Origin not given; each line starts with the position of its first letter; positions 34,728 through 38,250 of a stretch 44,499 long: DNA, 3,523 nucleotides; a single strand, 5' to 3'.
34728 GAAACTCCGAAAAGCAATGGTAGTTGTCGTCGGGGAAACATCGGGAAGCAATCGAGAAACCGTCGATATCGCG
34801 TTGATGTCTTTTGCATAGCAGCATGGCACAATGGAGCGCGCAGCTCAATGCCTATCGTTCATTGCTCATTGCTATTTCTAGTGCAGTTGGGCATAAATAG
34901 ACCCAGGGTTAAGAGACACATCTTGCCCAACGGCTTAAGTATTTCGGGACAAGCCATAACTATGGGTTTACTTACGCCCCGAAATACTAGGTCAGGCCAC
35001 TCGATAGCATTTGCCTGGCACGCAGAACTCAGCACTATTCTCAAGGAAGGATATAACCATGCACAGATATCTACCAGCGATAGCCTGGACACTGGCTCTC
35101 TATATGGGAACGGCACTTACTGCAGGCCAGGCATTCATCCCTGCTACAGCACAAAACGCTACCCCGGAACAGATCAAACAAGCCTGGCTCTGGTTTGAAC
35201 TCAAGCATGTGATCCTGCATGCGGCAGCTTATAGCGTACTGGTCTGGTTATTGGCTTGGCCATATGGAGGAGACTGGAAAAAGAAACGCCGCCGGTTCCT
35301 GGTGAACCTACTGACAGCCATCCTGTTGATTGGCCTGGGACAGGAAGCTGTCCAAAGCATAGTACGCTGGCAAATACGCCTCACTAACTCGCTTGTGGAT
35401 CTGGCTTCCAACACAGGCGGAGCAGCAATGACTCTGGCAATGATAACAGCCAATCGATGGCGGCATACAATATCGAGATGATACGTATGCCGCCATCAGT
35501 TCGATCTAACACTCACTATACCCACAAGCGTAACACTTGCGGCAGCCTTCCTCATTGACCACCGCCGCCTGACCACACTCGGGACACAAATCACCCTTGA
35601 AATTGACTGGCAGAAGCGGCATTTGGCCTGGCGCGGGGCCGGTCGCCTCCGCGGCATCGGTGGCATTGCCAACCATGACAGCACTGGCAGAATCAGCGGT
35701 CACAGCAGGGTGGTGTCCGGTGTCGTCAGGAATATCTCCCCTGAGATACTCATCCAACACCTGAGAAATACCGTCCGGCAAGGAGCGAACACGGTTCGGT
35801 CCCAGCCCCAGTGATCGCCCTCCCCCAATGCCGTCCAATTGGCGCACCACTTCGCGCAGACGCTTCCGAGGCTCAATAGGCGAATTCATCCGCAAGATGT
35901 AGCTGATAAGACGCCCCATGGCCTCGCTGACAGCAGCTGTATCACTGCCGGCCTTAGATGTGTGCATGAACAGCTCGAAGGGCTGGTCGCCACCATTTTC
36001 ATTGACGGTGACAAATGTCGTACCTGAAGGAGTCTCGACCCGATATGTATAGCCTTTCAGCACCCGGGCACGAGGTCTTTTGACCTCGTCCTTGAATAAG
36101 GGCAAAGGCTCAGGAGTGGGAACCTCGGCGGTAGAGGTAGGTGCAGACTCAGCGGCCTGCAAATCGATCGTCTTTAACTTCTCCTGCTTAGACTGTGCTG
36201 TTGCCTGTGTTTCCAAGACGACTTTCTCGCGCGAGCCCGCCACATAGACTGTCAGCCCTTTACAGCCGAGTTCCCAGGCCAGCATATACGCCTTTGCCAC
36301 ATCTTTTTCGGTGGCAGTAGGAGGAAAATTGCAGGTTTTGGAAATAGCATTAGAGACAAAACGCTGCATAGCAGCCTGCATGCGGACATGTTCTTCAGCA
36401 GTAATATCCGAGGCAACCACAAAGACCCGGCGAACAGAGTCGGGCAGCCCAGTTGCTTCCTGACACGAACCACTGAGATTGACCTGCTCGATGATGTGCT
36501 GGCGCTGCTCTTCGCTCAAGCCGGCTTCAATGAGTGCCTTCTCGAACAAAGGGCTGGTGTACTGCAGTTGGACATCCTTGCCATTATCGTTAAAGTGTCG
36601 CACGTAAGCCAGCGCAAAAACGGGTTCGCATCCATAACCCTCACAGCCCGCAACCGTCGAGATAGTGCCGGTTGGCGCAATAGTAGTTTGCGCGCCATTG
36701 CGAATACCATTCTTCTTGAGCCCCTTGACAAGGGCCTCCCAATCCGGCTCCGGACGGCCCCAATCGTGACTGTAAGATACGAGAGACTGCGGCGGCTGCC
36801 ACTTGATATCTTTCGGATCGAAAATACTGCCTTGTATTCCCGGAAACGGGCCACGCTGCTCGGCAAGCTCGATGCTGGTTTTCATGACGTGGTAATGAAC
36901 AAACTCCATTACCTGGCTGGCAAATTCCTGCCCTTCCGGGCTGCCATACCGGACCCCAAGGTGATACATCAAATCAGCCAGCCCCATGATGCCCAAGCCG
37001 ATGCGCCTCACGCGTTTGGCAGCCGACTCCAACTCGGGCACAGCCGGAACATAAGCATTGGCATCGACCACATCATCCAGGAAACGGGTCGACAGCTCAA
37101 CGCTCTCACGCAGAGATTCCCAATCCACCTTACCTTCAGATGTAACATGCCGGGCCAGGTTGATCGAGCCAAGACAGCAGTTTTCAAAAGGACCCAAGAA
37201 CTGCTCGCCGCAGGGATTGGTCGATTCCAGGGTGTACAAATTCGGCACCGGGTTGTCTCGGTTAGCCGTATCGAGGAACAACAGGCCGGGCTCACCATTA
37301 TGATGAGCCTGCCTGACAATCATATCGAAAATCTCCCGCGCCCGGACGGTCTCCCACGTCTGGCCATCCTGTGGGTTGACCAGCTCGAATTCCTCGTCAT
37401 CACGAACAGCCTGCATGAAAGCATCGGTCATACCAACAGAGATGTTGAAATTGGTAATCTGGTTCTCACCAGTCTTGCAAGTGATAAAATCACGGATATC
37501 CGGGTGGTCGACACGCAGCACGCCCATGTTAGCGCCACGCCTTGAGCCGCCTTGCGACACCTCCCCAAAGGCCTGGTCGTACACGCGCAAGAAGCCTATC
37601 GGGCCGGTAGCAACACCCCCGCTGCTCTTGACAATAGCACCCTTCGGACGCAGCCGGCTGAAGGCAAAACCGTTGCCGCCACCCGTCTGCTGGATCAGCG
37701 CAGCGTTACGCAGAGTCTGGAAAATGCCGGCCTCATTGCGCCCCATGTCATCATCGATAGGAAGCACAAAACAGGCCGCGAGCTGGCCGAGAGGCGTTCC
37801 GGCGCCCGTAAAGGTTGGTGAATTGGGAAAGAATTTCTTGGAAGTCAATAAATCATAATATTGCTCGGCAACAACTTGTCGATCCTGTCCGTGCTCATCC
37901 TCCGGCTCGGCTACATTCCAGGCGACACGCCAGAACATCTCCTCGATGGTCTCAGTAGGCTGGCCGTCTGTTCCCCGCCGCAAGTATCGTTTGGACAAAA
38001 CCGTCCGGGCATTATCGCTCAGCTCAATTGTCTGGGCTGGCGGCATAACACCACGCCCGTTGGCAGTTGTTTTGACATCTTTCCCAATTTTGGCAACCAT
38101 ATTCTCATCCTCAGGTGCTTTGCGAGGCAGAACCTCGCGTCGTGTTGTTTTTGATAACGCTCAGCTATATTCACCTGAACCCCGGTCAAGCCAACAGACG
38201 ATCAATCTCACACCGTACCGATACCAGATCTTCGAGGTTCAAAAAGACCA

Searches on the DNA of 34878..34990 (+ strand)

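Call 58: build_rna_model(alignment_id=A3, structure=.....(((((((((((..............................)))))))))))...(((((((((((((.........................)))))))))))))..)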
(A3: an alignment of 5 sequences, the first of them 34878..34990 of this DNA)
Model R1 built from alignment A3 (5 sequences, 113 columns); structure: as given.
model positions 113; base pairs 24; branch points 1; effective number of sequences 1.15; information 0.591 bits per position. Calibrated on 0.2 Mb of random sequence (short: E-values are rough).
structure used (alignment columns):
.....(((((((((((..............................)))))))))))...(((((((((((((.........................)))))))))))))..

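Call 59: search_with_rna_model(model_id=R1, source=window, filters=off, max_evalue=10)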
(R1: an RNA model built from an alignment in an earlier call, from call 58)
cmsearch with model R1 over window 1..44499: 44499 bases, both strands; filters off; matches with E-value up to 10: 16.
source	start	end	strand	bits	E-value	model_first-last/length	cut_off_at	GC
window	34878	34990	+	134.9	1.3e-36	1-113/113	no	0.46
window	32675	32776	+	109.8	1.9e-29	1-113/113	no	0.45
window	34878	34990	-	34.4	6e-08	1-113/113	no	0.46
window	25283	25395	+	32.1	2.7e-07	1-113/113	no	0.46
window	32732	32840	-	23.4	8.3e-05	1-113/113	no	0.47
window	25285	25398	-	11.3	0.23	1-113/113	no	0.46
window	36326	36412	+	11.2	0.25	1-113/113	no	0.44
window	35392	35499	+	10.1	0.5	1-113/113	no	0.51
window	3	87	+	8.5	1.4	1-113/113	no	0.42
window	38687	38784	-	7.3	3.1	1-113/113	no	0.46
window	32688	32716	-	6.6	5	72-100/113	no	0.48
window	35434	35503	-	6.5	5.2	1-113/113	no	0.49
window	17603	17688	+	6.1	7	7-56/113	no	0.65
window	9468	9563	+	6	7.5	1-113/113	no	0.55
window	30569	30659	-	5.6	9.5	1-113/113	no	0.58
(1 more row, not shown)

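Call 60: search_with_rna_model(model_id=R1, sources=[window, L001, L002, L003, L004, L005, L006, L007, L009, L010, L011, L012, L013, L014, L015, L016, L017, L018, L019, L020, L021, L022, L023, L024, L025, L026, L027, L028, L029, L030], max_evalue=0.01, make_alignment=true)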
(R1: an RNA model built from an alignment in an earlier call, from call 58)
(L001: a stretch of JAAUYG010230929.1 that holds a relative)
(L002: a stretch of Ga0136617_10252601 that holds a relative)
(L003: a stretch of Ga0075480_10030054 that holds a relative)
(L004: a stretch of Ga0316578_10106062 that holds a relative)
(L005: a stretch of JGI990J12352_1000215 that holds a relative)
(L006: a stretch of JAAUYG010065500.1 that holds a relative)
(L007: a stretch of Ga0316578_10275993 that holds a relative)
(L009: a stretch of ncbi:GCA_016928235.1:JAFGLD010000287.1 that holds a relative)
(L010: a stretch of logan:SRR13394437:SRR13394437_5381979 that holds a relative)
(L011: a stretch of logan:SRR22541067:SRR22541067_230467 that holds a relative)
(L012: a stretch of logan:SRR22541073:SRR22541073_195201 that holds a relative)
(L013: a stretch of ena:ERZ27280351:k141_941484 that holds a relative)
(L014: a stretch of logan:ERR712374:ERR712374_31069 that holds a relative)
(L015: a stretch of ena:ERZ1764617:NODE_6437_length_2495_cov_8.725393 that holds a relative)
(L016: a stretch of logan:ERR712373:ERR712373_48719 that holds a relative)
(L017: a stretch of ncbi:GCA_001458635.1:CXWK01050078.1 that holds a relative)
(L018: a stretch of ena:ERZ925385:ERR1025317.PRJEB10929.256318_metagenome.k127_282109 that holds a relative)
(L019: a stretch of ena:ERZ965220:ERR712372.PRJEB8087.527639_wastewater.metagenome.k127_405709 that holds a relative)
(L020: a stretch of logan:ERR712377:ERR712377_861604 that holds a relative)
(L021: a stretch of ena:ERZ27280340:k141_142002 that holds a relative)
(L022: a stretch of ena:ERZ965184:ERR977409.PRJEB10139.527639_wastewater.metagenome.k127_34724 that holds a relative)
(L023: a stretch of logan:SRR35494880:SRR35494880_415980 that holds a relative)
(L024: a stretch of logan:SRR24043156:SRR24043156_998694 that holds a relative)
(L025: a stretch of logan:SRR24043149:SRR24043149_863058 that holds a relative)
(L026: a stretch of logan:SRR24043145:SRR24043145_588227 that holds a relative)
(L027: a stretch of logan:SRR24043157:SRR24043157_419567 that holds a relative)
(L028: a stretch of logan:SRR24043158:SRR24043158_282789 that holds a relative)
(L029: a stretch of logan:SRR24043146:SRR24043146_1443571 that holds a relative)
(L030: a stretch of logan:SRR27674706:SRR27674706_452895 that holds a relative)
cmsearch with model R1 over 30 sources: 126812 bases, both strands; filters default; matches with E-value up to 0.01: 18.
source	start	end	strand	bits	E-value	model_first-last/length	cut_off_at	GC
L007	872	984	-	140.2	1.2e-37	1-113/113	no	0.46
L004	1269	1381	+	136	1.9e-36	1-113/113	no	0.45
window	34878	34990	+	135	3.8e-36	1-113/113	no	0.46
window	32675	32776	+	109.9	5.4e-29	1-113/113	no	0.45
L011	1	107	-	102.1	8.9e-27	1-108/113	3'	0.5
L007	872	984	+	34.5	1.6e-07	1-113/113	no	0.46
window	34878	34990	-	34.4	1.7e-07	1-113/113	no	0.46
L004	1269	1381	-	34.2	1.9e-07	1-113/113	no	0.45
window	25283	25395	+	32.1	7.7e-07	1-113/113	no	0.46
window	32732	32869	-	24.7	0.0001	1-113/113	no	0.45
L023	1267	1334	-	19.4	0.0032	1-113/113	no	0.47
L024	1390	1457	-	19.4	0.0032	1-113/113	no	0.47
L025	1268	1335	-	19.4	0.0032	1-113/113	no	0.47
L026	1060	1127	-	19.4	0.0032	1-113/113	no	0.47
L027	1048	1115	-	19.4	0.0032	1-113/113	no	0.47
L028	972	1039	-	19.4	0.0032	1-113/113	no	0.47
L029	915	982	-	19.4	0.0032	1-113/113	no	0.47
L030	805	872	-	19.4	0.0032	1-113/113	no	0.47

Alignment A4: 18 matches aligned to the model, 209 columns, each read 5' to 3' on its own strand. Consensus structure (alignment columns), stored with it:
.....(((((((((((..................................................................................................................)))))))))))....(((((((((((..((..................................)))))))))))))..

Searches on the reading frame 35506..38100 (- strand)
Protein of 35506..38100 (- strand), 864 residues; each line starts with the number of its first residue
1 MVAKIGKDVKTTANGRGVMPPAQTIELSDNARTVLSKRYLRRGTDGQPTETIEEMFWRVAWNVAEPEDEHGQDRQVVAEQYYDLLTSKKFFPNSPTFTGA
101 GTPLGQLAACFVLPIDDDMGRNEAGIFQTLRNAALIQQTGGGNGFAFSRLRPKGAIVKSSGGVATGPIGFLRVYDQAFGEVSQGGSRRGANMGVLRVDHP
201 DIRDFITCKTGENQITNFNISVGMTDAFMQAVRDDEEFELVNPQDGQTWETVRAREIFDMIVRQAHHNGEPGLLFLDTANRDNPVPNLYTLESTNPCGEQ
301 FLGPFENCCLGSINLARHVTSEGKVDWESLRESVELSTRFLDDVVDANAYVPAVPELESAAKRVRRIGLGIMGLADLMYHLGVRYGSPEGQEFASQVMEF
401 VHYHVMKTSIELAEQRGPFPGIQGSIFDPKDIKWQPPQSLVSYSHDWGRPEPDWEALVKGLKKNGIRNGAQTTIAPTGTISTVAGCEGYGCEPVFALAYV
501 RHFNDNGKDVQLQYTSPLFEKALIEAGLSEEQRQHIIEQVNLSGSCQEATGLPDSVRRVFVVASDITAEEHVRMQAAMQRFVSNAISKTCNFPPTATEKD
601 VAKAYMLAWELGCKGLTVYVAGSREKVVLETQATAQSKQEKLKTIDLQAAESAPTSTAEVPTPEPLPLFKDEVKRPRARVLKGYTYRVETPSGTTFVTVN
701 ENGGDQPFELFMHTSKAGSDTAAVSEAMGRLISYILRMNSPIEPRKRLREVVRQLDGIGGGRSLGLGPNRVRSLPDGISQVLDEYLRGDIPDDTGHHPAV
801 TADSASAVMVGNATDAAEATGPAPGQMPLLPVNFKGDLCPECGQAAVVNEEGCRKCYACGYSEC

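Call 91: search_protein_families(library=pfam, proteins=[window:35506-38100:-], max_evalue=0.001)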
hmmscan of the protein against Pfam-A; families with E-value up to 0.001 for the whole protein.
window:35506-38100:- (864 aa): 3 families
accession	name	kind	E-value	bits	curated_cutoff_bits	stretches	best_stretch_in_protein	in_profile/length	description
PF02867.20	Ribonuc_red_lgC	-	7.9e-134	447.6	23.9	1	108-619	1-523/523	Ribonucleotide reductase, barrel domain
PF00317.26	Ribonuc_red_lgN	-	1.1e-22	80.3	28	1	26-105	2-77/77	Ribonucleotide reductase, all-alpha domain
PF12637.14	TSCPD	-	1.8e-13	51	22.8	1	685-786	2-88/88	TSCPD domain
